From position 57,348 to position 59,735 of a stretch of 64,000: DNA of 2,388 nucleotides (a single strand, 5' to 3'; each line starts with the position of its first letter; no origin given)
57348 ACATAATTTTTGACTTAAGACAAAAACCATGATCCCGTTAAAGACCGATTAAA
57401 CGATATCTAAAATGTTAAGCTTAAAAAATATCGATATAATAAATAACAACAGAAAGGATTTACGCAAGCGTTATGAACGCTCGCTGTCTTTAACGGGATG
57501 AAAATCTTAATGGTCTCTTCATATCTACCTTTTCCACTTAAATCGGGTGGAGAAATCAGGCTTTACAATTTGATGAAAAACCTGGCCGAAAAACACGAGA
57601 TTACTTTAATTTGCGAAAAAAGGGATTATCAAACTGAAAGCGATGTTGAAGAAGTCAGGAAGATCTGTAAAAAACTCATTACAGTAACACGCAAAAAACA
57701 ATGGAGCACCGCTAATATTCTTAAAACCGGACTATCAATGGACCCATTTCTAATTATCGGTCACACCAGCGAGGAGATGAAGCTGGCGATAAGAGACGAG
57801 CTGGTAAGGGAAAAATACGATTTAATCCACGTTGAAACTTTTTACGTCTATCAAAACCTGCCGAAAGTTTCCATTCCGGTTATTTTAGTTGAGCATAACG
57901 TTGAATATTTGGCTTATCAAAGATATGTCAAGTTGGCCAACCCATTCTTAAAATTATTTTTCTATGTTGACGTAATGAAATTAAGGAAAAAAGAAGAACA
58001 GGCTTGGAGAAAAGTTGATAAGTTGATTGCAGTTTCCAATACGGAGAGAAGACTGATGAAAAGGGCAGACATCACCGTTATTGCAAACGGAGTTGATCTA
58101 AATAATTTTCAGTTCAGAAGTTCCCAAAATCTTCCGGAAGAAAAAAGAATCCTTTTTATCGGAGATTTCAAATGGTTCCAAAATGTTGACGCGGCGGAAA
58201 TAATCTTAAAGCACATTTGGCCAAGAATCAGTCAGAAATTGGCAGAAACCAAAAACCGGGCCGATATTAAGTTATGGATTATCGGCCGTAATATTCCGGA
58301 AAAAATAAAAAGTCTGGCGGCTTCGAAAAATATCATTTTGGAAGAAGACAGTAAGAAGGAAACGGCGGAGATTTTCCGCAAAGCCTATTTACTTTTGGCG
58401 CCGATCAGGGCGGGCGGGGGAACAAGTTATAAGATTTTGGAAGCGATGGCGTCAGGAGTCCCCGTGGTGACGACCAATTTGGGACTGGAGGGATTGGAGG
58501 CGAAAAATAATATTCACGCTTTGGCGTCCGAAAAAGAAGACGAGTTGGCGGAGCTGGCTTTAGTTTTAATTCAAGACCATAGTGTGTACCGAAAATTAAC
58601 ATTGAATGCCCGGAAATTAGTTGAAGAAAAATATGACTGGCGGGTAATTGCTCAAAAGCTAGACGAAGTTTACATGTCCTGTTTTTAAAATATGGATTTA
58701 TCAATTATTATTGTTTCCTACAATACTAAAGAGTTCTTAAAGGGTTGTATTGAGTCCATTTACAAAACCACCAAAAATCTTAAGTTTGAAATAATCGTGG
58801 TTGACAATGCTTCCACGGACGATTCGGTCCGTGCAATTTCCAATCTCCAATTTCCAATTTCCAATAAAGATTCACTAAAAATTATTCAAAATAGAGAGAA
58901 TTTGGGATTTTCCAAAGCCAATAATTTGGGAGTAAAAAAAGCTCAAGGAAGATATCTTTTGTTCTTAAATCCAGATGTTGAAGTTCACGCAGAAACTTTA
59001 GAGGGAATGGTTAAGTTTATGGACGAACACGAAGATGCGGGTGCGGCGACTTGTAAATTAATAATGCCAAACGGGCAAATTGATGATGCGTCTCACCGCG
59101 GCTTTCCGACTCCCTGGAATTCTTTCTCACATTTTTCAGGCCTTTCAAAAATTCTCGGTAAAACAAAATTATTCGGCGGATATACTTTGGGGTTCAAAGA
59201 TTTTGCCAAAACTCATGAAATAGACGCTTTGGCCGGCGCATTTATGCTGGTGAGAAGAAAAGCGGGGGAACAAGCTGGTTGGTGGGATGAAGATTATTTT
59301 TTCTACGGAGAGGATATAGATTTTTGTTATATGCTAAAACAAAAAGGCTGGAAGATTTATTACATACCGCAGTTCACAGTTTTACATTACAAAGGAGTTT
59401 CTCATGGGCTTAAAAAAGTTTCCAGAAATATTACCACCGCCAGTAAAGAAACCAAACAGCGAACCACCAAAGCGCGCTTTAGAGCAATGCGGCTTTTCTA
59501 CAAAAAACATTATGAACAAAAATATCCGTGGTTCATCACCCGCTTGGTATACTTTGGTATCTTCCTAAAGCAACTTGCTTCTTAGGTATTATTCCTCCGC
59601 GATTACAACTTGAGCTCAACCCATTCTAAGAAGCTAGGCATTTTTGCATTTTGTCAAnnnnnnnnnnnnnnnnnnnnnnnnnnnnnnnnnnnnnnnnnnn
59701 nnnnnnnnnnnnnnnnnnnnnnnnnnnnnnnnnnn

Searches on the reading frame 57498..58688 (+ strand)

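Call 22: search_protein_families(library=ncbifam, proteins=[window:57498-58688:+], max_evalue=1e-8)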
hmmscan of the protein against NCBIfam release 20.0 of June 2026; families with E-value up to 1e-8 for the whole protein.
window:57498-58688:+ (396 aa): 5 families
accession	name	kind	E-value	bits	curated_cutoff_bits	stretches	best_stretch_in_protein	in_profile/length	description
TIGR03087.1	stp1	hypoth_equivalog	2.6e-47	161.8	316.65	1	3-392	1-394/397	TIGR03087 family PEP-CTERM/XrtA system glycosyltransferase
NF041010.1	glycosy_Agl16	equivalog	5.6e-13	48.5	575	0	166-394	127-350/352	glycosylation protein Agl16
TIGR03088.1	stp2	hypoth_equivalog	5.9e-13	48.6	409.05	1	188-393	158-371/374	TIGR03088 family PEP-CTERM/XrtA system glycosyltransferase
TIGR04047.1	MSMEG_0565_glyc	hypoth_equivalog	1.2e-10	41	259.85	0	303-392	285-371/373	MSMEG_0565 family glycosyltransferase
TIGR03999.1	thiol_BshA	equivalog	3.3e-09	36.1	273.7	1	180-393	157-371/375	N-acetyl-alpha-D-glucosaminyl L-malate synthase BshA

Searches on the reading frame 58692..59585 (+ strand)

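Call 22: search_protein_families(library=ncbifam, proteins=[window:58692-59585:+], max_evalue=1e-8)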
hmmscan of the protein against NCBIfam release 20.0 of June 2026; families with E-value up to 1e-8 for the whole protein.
window:58692-59585:+ (297 aa): 12 families
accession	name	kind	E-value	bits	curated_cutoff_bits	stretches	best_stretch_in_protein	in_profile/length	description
NF038302.1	EPS_HpsE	equivalog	5e-20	71.7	300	1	1-122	1-123/307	hormogonium polysaccharide biosynthesis glycosyltransferase HpsE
TIGR03937.1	PgaC_IcaA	equivalog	1.1e-18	67.4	422.3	1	3-120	47-160/407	poly-beta-1,6-N-acetyl-D-glucosamine synthase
TIGR03965.1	mycofact_glyco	equivalog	1.4e-18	67.1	280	1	2-112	75-181/467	mycofactocin biosynthesis glycosyltransferase MftF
NF041875.1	EPS_EpsD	equivalog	2.8e-18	66.4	370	1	3-113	1-107/325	exopolysaccharide biosynthesis glycosyltransferase EpsD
NF047683.1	TeichurnBiosyTuaG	equivalog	1.2e-17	64.4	400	1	3-122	8-123/252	teichuronic acid biosynthesis protein TuaG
NF007482.0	PRK10073.1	equivalog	9.1e-17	61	423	1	2-122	7-121/334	glycosyltransferase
NF038299.1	EPS_HpsN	equivalog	5.2e-15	55.2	425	1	3-244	3-232/317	hormogonium polysaccharide biosynthesis glycosyltransferase HpsN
TIGR03111.1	glyc2_xrt_Gpos1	hypoth_equivalog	7.1e-15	54.7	363.95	1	3-133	51-179/439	TIGR03111 family XrtG-associated glycosyltransferase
TIGR04283.1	glyco_like_mftF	equivalog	4.1e-13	49.4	182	1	3-120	1-108/221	TIGR04283 family arsenosugar biosynthesis glycosyltransferase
NF053739.1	GlytfEpsEBac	equivalog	1.2e-12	47.4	450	1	3-118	3-115/265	glycosyltransferase EpsE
TIGR01556.1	rhamnosyltran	subfamily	2.5e-12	46.6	200.55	1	22-238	12-206/281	rhamnosyltransferase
NF050050.1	ProtGlycPglI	equivalog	5.8e-11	42.3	500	1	3-132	4-129/306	GalNAc(5)-diNAcBac-PP-undecaprenol beta-1,3-glucosyltransferase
